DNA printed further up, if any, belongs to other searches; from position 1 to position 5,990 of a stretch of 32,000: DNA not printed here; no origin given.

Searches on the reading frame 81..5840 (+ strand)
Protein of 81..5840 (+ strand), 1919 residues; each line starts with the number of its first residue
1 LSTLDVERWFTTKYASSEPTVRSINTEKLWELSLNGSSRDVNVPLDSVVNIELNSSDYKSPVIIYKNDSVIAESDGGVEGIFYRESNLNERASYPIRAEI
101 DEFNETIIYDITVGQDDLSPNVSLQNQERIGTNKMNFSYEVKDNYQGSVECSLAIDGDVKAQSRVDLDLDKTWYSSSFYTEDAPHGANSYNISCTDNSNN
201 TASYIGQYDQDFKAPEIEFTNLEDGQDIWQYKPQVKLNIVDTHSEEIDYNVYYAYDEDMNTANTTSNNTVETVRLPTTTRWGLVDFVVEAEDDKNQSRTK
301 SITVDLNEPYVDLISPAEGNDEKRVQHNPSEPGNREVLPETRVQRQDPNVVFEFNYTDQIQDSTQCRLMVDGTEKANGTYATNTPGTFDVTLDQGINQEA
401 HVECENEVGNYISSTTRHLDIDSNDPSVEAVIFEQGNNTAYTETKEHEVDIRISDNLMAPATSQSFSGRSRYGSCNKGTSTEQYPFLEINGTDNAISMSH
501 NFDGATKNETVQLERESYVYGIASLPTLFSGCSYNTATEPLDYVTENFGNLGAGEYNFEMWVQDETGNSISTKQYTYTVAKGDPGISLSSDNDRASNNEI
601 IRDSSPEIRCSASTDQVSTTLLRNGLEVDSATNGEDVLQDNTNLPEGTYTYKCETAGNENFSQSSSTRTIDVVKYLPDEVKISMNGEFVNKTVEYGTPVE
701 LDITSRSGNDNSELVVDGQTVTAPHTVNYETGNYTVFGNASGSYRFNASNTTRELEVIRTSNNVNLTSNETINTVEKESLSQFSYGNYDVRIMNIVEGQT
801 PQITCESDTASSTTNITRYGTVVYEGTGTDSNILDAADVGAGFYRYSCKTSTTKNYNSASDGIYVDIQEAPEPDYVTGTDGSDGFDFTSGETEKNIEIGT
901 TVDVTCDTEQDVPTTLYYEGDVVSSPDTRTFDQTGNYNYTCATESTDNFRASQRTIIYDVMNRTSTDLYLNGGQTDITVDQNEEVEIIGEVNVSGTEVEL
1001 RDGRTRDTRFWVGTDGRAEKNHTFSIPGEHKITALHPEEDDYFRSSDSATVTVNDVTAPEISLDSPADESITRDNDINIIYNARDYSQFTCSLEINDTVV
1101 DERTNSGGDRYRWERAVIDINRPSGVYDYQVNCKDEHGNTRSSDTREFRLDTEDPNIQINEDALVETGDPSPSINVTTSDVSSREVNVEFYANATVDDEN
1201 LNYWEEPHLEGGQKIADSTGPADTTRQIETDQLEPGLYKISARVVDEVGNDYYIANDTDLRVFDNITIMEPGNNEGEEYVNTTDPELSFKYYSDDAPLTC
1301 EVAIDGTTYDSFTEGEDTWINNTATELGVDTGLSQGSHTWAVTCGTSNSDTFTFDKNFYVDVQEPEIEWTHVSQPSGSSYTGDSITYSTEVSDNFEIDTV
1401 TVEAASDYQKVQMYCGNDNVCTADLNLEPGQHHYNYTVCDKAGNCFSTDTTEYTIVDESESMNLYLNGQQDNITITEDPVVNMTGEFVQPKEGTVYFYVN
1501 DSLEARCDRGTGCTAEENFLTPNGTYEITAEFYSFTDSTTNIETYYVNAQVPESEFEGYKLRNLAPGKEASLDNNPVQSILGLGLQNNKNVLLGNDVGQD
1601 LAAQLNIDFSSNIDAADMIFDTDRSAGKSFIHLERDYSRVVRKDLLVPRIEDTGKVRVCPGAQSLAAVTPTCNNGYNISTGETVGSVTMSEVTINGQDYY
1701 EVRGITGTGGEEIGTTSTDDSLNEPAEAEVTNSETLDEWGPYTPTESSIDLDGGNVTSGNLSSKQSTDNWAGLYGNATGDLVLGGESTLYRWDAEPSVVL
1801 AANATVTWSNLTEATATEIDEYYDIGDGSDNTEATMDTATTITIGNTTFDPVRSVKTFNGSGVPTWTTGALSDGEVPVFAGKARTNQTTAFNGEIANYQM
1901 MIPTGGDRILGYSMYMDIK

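Call 6: search_protein_families(library=pfam, proteins=[window:81-5840:+])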
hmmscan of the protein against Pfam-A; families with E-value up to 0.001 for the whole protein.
window:81-5840:+ (1919 aa): 1 family
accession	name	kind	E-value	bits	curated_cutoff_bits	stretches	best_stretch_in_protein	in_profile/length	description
PF15418.12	DUF4625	-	0.00017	22.3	27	0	496-572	54-124/131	Domain of unknown function (DUF4625)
